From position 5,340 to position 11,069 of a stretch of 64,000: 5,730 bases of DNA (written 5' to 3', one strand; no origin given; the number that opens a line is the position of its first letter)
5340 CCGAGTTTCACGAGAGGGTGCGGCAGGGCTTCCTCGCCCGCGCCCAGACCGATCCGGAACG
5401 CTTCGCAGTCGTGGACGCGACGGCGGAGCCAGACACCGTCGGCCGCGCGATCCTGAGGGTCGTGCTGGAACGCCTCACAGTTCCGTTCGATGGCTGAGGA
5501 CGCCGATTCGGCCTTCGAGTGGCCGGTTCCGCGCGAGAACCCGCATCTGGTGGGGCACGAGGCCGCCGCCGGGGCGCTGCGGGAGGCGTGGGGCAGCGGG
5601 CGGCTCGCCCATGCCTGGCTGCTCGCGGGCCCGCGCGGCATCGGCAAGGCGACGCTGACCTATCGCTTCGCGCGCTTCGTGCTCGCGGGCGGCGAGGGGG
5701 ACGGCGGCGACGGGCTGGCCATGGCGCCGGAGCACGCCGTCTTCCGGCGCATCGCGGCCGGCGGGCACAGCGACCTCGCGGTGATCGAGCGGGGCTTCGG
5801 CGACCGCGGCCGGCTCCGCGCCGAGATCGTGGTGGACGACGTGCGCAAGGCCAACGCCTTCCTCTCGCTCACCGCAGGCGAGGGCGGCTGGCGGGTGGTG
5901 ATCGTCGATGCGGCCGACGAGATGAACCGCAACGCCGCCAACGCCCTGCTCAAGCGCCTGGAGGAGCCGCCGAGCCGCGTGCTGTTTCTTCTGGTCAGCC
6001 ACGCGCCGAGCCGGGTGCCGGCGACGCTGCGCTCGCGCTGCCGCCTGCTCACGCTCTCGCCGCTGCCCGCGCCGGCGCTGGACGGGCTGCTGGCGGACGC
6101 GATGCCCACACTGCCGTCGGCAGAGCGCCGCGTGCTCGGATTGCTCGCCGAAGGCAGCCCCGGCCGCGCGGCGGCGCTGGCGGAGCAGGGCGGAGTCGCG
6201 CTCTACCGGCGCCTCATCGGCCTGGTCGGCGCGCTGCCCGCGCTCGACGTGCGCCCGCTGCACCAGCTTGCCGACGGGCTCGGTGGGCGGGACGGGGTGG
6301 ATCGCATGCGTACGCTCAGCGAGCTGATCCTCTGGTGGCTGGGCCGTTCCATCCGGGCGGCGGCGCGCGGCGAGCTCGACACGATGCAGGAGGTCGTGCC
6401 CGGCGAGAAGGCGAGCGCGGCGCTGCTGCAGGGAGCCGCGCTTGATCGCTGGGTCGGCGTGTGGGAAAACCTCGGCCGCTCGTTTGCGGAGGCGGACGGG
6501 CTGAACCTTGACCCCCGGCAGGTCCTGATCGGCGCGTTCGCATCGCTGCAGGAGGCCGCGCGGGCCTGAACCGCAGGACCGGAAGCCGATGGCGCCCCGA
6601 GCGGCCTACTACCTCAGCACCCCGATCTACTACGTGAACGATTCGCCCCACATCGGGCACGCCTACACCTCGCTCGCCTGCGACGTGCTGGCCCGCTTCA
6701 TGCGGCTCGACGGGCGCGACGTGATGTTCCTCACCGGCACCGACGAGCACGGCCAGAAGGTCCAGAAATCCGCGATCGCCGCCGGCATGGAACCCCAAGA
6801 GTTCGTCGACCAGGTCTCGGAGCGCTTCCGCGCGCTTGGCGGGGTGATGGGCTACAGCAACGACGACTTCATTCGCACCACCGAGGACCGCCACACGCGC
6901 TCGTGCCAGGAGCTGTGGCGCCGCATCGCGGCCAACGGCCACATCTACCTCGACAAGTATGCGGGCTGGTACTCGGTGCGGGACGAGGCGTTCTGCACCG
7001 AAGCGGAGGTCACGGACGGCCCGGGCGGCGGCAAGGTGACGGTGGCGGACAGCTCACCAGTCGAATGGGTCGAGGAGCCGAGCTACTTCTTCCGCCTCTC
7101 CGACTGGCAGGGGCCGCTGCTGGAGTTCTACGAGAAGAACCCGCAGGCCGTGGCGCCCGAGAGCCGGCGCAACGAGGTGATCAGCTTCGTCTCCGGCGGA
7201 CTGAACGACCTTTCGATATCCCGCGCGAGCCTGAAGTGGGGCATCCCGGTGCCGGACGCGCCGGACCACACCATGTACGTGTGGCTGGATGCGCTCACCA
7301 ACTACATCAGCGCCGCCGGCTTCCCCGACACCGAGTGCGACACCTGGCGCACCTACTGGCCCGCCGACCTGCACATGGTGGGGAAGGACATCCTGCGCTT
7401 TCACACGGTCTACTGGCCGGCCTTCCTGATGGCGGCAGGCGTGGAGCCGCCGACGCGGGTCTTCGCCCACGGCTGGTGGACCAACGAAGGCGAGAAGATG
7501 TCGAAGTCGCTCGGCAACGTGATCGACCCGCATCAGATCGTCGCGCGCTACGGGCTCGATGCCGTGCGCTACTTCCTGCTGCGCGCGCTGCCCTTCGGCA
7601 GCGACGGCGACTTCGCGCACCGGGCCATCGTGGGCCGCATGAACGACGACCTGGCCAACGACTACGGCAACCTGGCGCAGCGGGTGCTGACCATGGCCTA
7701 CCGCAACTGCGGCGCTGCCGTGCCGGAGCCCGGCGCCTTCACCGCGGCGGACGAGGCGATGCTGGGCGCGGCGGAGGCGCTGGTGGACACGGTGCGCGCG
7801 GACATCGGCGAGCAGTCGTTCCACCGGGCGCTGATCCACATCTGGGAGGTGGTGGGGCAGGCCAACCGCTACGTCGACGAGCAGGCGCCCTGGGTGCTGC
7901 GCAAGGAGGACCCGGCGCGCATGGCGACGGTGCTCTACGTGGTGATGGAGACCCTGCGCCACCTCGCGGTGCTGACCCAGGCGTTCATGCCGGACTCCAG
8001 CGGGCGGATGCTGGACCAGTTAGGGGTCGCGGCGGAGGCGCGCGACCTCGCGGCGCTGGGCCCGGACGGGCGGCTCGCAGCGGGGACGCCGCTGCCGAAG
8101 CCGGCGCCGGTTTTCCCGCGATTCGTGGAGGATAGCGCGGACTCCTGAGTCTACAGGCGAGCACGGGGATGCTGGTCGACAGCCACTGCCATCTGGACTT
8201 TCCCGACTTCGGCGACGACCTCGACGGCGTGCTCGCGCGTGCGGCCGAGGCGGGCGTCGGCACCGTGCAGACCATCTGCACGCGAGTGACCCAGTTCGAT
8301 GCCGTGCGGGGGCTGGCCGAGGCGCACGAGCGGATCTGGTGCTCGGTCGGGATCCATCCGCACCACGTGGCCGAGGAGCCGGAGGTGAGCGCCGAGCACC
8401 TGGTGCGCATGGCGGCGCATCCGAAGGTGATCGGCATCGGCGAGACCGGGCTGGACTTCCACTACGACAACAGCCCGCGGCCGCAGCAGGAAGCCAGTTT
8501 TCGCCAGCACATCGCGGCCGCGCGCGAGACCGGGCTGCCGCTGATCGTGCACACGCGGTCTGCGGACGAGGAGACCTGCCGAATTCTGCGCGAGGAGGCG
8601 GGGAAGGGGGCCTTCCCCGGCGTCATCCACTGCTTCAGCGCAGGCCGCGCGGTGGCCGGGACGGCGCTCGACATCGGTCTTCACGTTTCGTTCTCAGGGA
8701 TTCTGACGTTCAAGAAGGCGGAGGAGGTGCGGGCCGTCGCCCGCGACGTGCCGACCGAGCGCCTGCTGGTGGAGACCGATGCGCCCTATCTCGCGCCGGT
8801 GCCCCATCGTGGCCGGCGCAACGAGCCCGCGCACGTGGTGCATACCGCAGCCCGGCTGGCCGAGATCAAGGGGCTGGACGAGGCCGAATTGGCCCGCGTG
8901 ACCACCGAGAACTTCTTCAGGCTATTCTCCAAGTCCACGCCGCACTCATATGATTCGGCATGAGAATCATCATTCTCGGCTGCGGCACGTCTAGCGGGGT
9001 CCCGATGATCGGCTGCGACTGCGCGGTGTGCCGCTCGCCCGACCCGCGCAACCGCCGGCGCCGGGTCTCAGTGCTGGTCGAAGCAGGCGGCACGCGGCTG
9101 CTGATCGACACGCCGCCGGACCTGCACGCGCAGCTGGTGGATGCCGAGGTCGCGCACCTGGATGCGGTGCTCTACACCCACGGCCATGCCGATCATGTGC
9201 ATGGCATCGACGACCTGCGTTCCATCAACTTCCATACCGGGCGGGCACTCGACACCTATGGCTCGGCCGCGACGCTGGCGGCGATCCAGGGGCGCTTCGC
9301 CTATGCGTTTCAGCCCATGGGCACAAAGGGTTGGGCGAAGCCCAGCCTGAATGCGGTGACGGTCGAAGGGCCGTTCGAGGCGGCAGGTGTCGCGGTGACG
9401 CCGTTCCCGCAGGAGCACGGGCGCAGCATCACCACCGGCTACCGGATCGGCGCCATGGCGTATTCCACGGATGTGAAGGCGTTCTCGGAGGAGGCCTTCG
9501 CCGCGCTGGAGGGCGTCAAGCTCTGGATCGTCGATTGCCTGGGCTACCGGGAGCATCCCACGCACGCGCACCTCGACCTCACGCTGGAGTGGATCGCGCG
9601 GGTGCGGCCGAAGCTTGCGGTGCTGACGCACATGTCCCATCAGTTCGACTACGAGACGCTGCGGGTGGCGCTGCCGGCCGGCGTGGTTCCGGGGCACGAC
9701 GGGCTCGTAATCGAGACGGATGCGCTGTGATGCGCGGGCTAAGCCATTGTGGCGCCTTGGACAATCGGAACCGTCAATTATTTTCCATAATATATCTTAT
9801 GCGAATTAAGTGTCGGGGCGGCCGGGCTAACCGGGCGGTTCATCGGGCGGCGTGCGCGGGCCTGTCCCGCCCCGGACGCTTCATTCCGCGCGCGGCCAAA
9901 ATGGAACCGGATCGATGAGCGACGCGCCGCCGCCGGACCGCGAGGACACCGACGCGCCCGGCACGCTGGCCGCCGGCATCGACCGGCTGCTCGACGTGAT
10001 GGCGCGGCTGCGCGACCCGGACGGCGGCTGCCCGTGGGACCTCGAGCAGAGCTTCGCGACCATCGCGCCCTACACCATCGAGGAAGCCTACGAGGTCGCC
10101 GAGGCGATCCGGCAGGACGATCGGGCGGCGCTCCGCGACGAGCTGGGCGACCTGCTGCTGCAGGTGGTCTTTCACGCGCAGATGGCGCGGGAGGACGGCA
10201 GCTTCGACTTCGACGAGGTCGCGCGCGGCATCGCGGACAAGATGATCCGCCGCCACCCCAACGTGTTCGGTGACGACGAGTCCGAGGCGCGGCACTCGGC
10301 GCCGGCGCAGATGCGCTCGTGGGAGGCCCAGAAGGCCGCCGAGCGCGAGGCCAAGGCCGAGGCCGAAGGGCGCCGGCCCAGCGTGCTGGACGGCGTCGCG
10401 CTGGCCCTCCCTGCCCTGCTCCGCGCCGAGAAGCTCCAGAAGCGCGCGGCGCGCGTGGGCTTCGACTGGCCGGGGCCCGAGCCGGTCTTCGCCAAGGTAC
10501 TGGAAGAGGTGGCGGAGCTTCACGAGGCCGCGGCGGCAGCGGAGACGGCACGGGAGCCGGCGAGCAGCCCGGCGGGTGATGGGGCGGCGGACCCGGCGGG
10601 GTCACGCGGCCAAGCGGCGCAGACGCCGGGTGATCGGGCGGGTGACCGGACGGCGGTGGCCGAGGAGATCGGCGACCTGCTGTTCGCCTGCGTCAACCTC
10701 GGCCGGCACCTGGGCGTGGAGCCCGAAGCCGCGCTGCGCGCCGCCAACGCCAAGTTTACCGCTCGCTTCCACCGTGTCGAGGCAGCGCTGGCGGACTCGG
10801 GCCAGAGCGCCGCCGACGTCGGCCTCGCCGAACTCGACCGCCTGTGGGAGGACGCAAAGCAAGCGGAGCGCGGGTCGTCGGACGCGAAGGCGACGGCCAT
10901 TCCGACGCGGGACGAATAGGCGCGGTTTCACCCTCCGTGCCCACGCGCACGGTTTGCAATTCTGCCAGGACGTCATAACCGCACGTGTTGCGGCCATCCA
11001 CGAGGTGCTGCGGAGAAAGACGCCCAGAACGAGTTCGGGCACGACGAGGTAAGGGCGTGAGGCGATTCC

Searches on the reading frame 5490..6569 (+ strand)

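Call 45: search_protein_families(library=pfam, proteins=[window:5490-6569:+], max_evalue=0.0001)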
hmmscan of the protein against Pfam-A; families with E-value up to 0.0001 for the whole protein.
window:5490-6569:+ (359 aa): 2 families
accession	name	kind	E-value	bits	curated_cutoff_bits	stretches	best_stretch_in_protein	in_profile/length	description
PF13177.12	DNA_pol3_delta2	-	1.6e-34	119.6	27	1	23-192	2-160/161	DNA polymerase III, delta subunit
PF00004.35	AAA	-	5.1e-05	24.2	21.2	0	44-186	2-125/131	ATPase family associated with various cellular activities (AAA)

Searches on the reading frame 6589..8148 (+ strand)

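Call 45: search_protein_families(library=pfam, proteins=[window:6589-8148:+], max_evalue=0.0001)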
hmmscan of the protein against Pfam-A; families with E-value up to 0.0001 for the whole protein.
window:6589-8148:+ (519 aa): 4 families
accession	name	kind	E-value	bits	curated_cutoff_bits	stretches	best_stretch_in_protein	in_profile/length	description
PF09334.17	tRNA-synt_1g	-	1.8e-109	366.5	20.1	1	7-367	1-391/391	tRNA synthetases class I (M)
PF00133.28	tRNA-synt_1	-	8.5e-34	117.4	22.7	2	228-333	298-405/414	tRNA synthetases class I (I, L, M and V)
PF01406.26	tRNA-synt_1e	-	7.3e-15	55.6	27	2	260-333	209-283/301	tRNA synthetases class I (C) catalytic domain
PF19303.5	Anticodon_3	-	2e-13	50.9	23.5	1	378-515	1-138/152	Anticodon binding domain of methionyl tRNA ligase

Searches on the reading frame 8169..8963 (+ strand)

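Call 45: search_protein_families(library=pfam, proteins=[window:8169-8963:+], max_evalue=0.0001)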
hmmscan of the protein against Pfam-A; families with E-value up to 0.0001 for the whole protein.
window:8169-8963:+ (264 aa): 1 family
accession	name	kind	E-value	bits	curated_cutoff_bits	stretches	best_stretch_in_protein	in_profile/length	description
PF01026.27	TatD_DNase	-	8.8e-86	287.8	27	1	3-254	1-253/253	TatD related DNase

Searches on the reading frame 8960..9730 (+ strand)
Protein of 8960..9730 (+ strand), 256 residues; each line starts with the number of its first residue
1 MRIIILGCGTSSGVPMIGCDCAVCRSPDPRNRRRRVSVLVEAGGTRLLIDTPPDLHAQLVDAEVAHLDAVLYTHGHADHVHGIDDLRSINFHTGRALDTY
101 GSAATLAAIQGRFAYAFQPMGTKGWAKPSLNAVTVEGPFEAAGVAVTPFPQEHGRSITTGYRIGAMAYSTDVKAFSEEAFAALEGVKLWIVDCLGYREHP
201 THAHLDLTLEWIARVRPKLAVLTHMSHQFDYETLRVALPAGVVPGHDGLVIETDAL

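Call 45: search_protein_families(library=pfam, proteins=[window:8960-9730:+], max_evalue=0.0001)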
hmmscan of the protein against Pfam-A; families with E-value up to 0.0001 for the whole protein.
window:8960-9730:+ (256 aa): 2 families
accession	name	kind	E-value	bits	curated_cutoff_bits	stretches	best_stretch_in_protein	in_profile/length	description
PF12706.13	Lactamase_B_2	-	4.3e-37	128.1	27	1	45-225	1-200/200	Beta-lactamase superfamily domain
PF00753.33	Lactamase_B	-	1.6e-08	35.1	22.7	1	35-122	6-97/196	Metallo-beta-lactamase superfamily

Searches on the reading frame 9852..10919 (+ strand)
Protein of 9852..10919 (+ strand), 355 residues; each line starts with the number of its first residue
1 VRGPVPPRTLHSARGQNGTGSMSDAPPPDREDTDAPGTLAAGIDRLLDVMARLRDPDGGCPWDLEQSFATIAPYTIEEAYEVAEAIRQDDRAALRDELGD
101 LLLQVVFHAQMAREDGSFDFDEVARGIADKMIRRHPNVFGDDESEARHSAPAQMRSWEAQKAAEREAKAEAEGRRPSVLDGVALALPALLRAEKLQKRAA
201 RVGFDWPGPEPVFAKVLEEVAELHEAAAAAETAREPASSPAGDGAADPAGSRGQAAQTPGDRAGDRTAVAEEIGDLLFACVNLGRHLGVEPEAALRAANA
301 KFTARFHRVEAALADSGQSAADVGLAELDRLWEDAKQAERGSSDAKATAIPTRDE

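Call 45: search_protein_families(library=pfam, proteins=[window:9852-10919:+], max_evalue=0.0001)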
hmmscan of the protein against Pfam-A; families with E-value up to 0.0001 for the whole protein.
window:9852-10919:+ (355 aa): 3 families
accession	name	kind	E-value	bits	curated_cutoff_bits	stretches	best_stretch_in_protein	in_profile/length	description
PF03819.22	MazG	-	4.7e-37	126.5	22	1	66-139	1-74/74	MazG nucleotide pyrophosphohydrolase domain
PF01503.22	PRA-PH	-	2.8e-11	44.1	21.3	1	212-298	30-82/86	Phosphoribosyl-ATP pyrophosphohydrolase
PF12643.12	MazG-like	-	4.8e-05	24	27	0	264-297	29-61/85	MazG-like family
